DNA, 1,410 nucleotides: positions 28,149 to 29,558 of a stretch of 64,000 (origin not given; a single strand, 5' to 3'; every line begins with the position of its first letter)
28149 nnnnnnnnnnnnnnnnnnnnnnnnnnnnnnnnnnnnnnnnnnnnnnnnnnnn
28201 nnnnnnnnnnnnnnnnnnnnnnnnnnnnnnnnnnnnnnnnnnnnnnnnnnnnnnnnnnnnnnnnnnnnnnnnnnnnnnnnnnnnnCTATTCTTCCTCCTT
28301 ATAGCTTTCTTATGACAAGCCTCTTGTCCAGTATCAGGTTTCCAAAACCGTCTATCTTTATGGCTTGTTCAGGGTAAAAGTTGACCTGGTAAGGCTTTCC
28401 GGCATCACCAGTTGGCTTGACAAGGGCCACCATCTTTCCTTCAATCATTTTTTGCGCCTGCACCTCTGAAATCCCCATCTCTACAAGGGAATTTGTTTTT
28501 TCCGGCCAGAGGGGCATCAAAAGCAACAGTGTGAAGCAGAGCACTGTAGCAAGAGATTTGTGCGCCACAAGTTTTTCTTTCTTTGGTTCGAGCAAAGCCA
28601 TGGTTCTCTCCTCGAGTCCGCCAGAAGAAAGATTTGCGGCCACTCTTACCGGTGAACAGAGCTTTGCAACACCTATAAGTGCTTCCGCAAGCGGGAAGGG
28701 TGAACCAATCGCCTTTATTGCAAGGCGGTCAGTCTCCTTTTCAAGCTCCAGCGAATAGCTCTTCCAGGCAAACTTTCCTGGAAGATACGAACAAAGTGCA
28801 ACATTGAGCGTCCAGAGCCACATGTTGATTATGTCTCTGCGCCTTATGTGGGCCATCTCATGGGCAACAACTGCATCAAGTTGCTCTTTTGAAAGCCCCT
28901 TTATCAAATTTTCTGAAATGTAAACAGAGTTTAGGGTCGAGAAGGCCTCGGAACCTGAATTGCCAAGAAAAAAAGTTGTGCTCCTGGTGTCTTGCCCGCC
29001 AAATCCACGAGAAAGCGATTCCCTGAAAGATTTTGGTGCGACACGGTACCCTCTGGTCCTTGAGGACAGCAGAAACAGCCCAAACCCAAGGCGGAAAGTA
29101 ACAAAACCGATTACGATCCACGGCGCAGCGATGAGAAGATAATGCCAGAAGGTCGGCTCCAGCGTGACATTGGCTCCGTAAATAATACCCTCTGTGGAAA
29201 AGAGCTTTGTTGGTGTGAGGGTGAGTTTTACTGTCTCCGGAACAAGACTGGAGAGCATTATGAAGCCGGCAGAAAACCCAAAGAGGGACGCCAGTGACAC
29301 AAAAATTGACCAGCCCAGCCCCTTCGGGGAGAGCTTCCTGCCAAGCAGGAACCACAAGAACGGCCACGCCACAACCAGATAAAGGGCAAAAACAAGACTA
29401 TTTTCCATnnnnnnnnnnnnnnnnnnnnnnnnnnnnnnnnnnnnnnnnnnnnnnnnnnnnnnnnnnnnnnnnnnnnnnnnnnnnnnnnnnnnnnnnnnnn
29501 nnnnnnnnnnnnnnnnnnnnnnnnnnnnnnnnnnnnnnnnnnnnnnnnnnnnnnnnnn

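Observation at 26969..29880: blaI - sensorless blaR1 (M56) - htrA operon: candidate envelope-stress signalling module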

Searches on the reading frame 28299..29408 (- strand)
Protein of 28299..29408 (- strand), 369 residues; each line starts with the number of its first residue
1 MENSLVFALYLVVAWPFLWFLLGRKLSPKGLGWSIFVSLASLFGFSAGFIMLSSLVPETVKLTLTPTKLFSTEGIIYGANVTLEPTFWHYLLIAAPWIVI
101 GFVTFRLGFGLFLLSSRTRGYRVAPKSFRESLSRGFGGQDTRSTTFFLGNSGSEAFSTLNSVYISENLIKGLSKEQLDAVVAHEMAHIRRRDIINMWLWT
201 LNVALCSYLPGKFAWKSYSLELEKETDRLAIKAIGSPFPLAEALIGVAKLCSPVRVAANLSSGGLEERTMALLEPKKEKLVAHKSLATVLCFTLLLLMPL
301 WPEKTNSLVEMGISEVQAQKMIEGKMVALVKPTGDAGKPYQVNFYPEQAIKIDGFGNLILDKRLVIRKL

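Call 3: search_protein_families(library=pfam, proteins=[window:28299-29408:-], max_evalue=0.01)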
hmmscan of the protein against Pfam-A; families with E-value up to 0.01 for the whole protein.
window:28299-29408:- (369 aa): 4 families
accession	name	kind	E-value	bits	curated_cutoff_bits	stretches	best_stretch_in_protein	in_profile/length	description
PF01435.24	Peptidase_M48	-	2.1e-08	34.7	20.3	1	151-207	34-96/186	Peptidase family M48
PF05569.17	Peptidase_M56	-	1.3e-05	25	31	1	160-232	176-249/296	BlaR1 peptidase M56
PF18958.6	DUF5700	-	0.00029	20.8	25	1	144-197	97-150/283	Putative zinc dependent peptidase (DUF5700)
PF10263.15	SprT-like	-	0.00049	20.4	25.6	1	157-188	41-72/108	SprT-like family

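Call 4: search_protein_families(library=ncbifam, proteins=[window:28299-29408:-], max_evalue=0.01)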
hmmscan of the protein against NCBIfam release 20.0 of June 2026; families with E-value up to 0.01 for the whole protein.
window:28299-29408:- (369 aa): 7 families
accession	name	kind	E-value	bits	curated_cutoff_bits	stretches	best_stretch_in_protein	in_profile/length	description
NF002669.0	PRK02391.1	equivalog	8.2e-07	28.5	341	1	162-209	119-166/298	zinc metalloprotease HtpX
NF002363.0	PRK01345.1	equivalog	5e-06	25.8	422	1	161-198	108-145/318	zinc metalloprotease HtpX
NF002826.0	PRK03001.1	equivalog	8.5e-06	25.1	369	1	161-247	109-195/285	zinc metalloprotease HtpX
NF002775.0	PRK02870.1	equivalog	9.1e-06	25.1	285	1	162-193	158-189/338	zinc metalloprotease HtpX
NF003425.0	PRK04897.1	equivalog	1.2e-05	24.6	355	1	161-207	121-164/298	zinc metalloprotease HtpX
NF003965.0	PRK05457.1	equivalog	4.6e-05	22.9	245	1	162-198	119-155/285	protease HtpX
NF002322.0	PRK01265.1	equivalog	0.0029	17.1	275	1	162-212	125-175/325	zinc metalloprotease HtpX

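Call 5: find_homologous_proteins(query=window:28299-29408:-, max_evalue=0.001)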
Query window:28299-29408:- (369 aa): 8 proteins with E <= 0.001 among 8000 candidates.
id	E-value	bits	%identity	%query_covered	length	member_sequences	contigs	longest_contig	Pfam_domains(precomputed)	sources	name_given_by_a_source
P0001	6.4e-233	790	96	100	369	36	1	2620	PF01435.25,PF05569.18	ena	-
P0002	6.8e-101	356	49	99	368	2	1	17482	PF01435.25,PF05569.18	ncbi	-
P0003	1.7e-92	328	61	86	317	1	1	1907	-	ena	-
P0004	3.0e-5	41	36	36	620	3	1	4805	PF01435.25,PF05569.18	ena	-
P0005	3.1e-5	41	32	29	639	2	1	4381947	PF01435.25,PF03544.20,PF05569.18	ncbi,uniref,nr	ncbi:hypothetical protein tinsulaeT_15040 [Thalassotalea insulae]|uniref:TonB C-terminal domain-cont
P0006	5.5e-5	40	31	52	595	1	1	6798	PF01435.25,PF12543.14,PF05569.18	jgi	jgi:uncharacterized protein (TIGR03435 family)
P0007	3.6e-4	38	34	31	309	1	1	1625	PF01435.25,PF05569.18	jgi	jgi:beta-lactamase regulating signal transducer with metallopeptidase domain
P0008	8.4e-4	37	28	52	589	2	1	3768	PF12543.14,PF05569.18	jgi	jgi:uncharacterized protein (TIGR03435 family)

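Call 8: find_encoding_contigs(protein=P0002, flank=8000, max_places=4)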
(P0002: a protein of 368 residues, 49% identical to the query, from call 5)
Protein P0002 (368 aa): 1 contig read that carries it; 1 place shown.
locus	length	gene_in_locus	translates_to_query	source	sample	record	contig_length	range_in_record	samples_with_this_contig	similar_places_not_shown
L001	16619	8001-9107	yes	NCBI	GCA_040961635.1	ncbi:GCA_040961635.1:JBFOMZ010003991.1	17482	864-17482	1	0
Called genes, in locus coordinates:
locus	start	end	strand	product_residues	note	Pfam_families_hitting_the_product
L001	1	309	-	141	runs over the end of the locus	-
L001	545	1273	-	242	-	PF09136:Glucodextran_B, PF07833:Cu_amine_oxidN1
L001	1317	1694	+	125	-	PF01022:HTH_5, PF12802:MarR_2 (faint), PF12840:HTH_20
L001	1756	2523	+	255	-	PF00376:MerR, PF13411:MerR_1, PF06445:GyrI-like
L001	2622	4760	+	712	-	PF01011:PQQ (faint), PF13360:PQQ_2, PF13570:Beta-prop_ACSF4, PF23414:Beta-prop_EML_2 (faint), PF13570:Beta-prop_ACSF4, PF13360:PQQ_2, PF13570:Beta-prop_ACSF4, PF07833:Cu_amine_oxidN1, +2 more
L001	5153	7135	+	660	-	-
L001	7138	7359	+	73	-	-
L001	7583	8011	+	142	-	PF03965:Penicillinase_R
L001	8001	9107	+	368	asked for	PF05569:Peptidase_M56, PF01435:Peptidase_M48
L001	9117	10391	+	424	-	PF00089:Trypsin, PF13365:Trypsin_2, PF00595:PDZ (weak), PF13180:PDZ_2, PF17820:PDZ_6 (faint)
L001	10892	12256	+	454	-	PF04055:Radical_SAM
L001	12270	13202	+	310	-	-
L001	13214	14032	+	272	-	-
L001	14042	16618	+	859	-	?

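Call 9: find_encoding_contigs(protein=P0003, flank=5000, max_places=4)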
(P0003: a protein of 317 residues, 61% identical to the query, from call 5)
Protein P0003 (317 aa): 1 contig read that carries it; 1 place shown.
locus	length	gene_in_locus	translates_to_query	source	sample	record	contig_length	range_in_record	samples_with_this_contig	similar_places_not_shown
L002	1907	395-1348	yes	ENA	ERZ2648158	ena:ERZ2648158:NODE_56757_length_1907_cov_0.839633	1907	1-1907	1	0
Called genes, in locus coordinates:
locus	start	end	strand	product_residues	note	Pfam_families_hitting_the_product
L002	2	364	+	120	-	?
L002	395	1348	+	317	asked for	-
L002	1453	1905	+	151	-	?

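Call 15: find_related_loci(query=A2, collection=genome_contigs, flank=6000)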
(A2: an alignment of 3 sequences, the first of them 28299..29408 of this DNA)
Query A2 (369 aa) in genome_contigs; peptide patterns used: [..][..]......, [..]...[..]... (x = any residue, [..] = any of these).
600 stretches matched a pattern (row limit reached: there are more); 215 encode a relative of the query (tblastn E <= 1e-3); the best 80 are kept; 80 distinct loci.
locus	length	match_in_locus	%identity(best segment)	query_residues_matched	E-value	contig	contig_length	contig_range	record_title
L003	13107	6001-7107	96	1-369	0e+0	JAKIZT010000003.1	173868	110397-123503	MAG: Caldisericales bacterium isolate UR.bin110 NODE_3_length_173868_cov_12.149605, whole genome shotgun sequence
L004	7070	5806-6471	25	138-363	3e-8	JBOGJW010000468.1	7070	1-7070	MAG: Terriglobia bacterium isolate TC-S_metawrap_bin.198 k127_245060, whole genome shotgun sequence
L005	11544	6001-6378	30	123-249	8e-8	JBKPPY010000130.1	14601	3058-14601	MAG: Actinomycetota bacterium isolate GS_EKS_MAG_00090 GS_EKS_000000540000, whole genome shotgun sequence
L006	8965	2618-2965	30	162-244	2e-7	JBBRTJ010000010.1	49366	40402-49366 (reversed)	MAG: Acidimicrobiales bacterium isolate La2_metabat2.205 La2_metabat2.205_K_1719028L49366_cov_19.3601, whole genome shot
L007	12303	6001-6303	34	148-244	1e-7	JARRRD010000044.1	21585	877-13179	MAG: Candidatus Sulfobium sp. isolate Spart_219_MAG scaffold_2180, whole genome shotgun sequence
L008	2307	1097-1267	40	142-193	1e-7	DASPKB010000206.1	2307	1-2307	MAG TPA_asm: Gemmatimonadales bacterium isolate SMAG_U12025 k141_558007, whole genome shotgun sequence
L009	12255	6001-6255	33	161-244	2e-7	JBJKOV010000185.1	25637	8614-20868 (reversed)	MAG: Thermodesulfovibrionales bacterium isolate Bin_104 S1Ck127_433835_flag_0_multi_8.0833_len_25637, whole genome shotg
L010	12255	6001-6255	33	161-244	3e-7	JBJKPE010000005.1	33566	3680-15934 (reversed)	MAG: Thermodesulfovibrionales bacterium isolate Bin_113 S1Ck127_2873515_flag_0_multi_23.9862_len_33566, whole genome sho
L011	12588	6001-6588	27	92-280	4e-7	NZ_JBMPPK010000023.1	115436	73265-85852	Undibacterium sp. Tian12W NODE_23_length_115436_cov_44.405337_23, whole genome shotgun sequence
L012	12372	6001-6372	31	168-289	3e-7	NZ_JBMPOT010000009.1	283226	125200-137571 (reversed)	Undibacterium sp. JH2W NODE_9_length_283226_cov_37.183074_9, whole genome shotgun sequence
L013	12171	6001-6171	39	142-193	4e-7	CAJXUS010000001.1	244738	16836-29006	MAG TPA_asm: uncultured Rhodospirillales bacterium isolate SRR3933262_bin.3_MetaBAT_v2.12.1_MAG genome assembly, contig:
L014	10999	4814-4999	41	140-209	4e-7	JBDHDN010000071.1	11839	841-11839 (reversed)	MAG: Gemmatimonadota bacterium isolate M8-32_Bin_256 M8-32_Bin_256_scaffold_19061, whole genome shotgun sequence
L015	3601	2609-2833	34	146-216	4e-7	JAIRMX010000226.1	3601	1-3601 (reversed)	MAG: Elusimicrobiota bacterium isolate Cd354_bin122 k119_698920, whole genome shotgun sequence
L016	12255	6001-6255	35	161-244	6e-7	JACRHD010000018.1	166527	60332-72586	MAG: Nitrospirae bacterium isolate NC_groundwater_1768_Pr3_B-0.1um_50_19 SR-2_scaffold_141_710931, whole genome shotgun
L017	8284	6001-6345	25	95-201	6e-7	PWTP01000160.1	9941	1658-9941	MAG: Dehalococcoidia bacterium isolate CSSed11_197 CS-Sed11-C11583, whole genome shotgun sequence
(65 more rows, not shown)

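Call 25: search_protein_representatives(alignment_id=A2)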
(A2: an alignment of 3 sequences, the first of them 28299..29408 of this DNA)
Query: 3 sequences, 369 profile positions. Proteins with E-value up to 0.001 (for the whole library): 12756; up to 1e-10: 191; up to 1e-30: 8. The best 150 are listed.
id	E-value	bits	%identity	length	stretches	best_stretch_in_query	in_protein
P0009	9.6e-175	597.4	-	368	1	1-368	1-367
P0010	6.4e-112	390.7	-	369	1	1-365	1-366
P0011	4.7e-109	381.2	-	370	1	1-368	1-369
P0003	1.4e-80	287.5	-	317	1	28-347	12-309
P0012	1.2e-78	281.2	-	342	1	33-369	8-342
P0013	1.0e-62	228.8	-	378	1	3-354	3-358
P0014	2.9e-60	220.7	-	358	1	22-348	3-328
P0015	1.2e-56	208.8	-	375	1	1-349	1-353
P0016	3.4e-16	75.7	-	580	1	117-327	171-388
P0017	1.0e-14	70.8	-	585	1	96-322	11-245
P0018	2.0e-14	69.9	-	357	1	161-299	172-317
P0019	4.3e-14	68.8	-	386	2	97-299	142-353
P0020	7.4e-14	68.0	-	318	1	108-303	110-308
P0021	1.1e-13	67.4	-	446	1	104-295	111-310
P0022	1.1e-13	67.4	-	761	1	97-300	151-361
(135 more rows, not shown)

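Call 31: find_related_loci(query=A4, collection=metagenome_contigs, flank=4000)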
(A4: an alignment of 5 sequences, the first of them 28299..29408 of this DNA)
Query A4 (369 aa) in metagenome_contigs; peptide patterns used: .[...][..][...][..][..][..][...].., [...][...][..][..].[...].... (x = any residue, [..] = any of these).
600 stretches matched a pattern (row limit reached: there are more); 226 encode a relative of the query (tblastn E <= 1e-3); the best 80 are kept; 80 distinct loci.
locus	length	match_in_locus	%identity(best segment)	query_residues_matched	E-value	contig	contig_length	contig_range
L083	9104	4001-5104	43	1-367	7e-91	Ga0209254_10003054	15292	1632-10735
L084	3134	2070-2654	29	65-250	5e-14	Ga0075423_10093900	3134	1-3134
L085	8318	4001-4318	37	169-273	9e-13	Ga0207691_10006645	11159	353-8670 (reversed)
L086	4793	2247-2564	37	169-273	9e-13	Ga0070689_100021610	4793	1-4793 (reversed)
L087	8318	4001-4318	37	169-273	9e-13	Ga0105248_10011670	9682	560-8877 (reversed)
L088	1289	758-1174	31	161-297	7e-13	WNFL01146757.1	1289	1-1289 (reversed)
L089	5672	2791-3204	31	162-297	2e-12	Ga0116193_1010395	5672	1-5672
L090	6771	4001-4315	37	169-273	3e-12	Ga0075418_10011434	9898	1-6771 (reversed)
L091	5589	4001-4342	33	161-273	6e-12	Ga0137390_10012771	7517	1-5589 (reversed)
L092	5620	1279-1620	33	161-273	6e-12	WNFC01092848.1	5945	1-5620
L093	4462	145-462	36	169-273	1e-11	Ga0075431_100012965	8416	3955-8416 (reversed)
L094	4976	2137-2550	32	162-298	2e-11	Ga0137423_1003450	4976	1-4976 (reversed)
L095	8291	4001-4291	39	169-264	2e-11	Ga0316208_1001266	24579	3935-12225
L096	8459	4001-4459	32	168-312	2e-11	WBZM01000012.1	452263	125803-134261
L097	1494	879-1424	28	96-265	2e-11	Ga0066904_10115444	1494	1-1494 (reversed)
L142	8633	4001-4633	31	74-273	1e-8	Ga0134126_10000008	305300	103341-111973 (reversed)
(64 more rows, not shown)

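Call 49: predict_structure(alignment_id=A3)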
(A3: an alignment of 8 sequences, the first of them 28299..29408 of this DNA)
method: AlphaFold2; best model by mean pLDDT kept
length: 369 residues; sequences in the alignment: 8
mean_pLDDT: 78.3   pTM: 0.70
mean pLDDT of the five models: 78.3, 77.6, 76.8, 76.5, 75.1
residues with pLDDT >= 90: 35; 70-90: 262; 50-70: 55; < 50: 17
segments of 3 or more residues with pLDDT < 50: 253-261, 367-369
pLDDT, mean of each block of 10 residues (from residue 1): 87 91 87 91 92 80 75 77 80 88 85 83 81 57 77 81 87 86 87 88 76 80 88 84 81 46 72 66 82 86 60 61 74 78 76 71 54
secondary structure, 60 per line:
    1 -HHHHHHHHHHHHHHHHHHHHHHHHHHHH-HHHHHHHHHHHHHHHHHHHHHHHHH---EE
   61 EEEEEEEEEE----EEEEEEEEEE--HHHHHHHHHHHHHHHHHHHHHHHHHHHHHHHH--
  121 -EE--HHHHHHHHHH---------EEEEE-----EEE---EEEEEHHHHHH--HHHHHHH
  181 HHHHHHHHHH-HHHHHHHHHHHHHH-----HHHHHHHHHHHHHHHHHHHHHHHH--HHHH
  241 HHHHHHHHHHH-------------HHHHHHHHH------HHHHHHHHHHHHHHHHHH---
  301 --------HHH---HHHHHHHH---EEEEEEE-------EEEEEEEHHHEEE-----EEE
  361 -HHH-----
elements in order: H2-29 H31-55 E59-70 E75-84 H87-118 H126-135 E145-149 E155-157 E161-165 H166-171 H174-190 H192-205 H211-234 H237-251 H265-273 H280-297 H315-322 E326-332 E340-346 E350-352 E358-360

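Call 51: fold_search(model_id=the predicted structure, library=pdb)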
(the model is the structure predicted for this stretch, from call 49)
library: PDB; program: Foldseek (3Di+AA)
matches with E <= 10: 73; with E <= 0.001: 5
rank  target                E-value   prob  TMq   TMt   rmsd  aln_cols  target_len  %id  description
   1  8exq_A                1.4e-05  1.00  0.42  0.30  15.7       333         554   16  Cryo-EM structure of S. aureus BlaR1 with C1 symmetry (released 2023-01-11)
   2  8exs_A                3.0e-04  1.00  0.42  0.30  16.1       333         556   15  Cryo-EM structure of S. aureus BlaR1 F284A mutant (released 2023-01-11)
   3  8exp_A                3.3e-04  1.00  0.42  0.30  15.6       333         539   16  Cryo-EM structure of S. aureus BlaR1 with C2 symmetry (released 2023-01-11)
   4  8ext_A                4.5e-04  1.00  0.37  0.27  13.2       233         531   16  Cryo-EM structure of S. aureus BlaR1 F284A mutant in complex with ampicillin (released 2023-01-11)
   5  2ypt_E                9.4e-04  1.00  0.32  0.29   9.5       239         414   18  Crystal structure of the human nuclear membrane zinc metalloprotease ZMPSTE24 mutant (E336A) in complex with a synthet (released 2012-12-05)
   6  4il3_A                2.5e-03  1.00  0.33  0.30   8.7       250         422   16  Crystal Structure of S. mikatae Ste24p (released 2013-02-20)
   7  6ait_E                3.1e-03  1.00  0.29  0.26   8.0       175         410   21  Crystal structure of E. coli BepA (released 2018-12-26)
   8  6ait_A                1.1e-02  0.99  0.27  0.24  25.8       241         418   16  Crystal structure of E. coli BepA (released 2018-12-26)
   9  6sar                  2.3e-02  0.97  0.26  0.24  25.4       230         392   16  E coli BepA/YfgC (released 2020-08-26)
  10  4qhj_A                9.2e-02  0.99  0.15  0.46   6.4        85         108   19  Crystal structure of Methanocaldococcus jannaschii selecase mutant I100F+H107F (released 2014-07-16)
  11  6ait_D                1.0e-01  0.93  0.25  0.23   9.2       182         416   18  Crystal structure of E. coli BepA (released 2018-12-26)
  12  4qhi_C                1.1e-01  0.96  0.17  0.53  10.0       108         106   18  Crystal structure of Methanocaldococcus jannaschii selecase mutant R36W (released 2014-07-16)
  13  4qhf                  2.4e-01  0.84  0.16  0.47   9.3       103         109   21  Crystal structure of Methanocaldococcus jannaschii monomeric selecase (released 2014-07-16)
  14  4qhi_A                2.6e-01  0.85  0.16  0.49   9.9       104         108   18  Crystal structure of Methanocaldococcus jannaschii selecase mutant R36W (released 2014-07-16)
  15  4qhg                  2.8e-01  0.57  0.15  0.43   9.8       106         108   21  Crystal structure of Methanocaldococcus jannaschii dimeric selecase (released 2014-07-16)
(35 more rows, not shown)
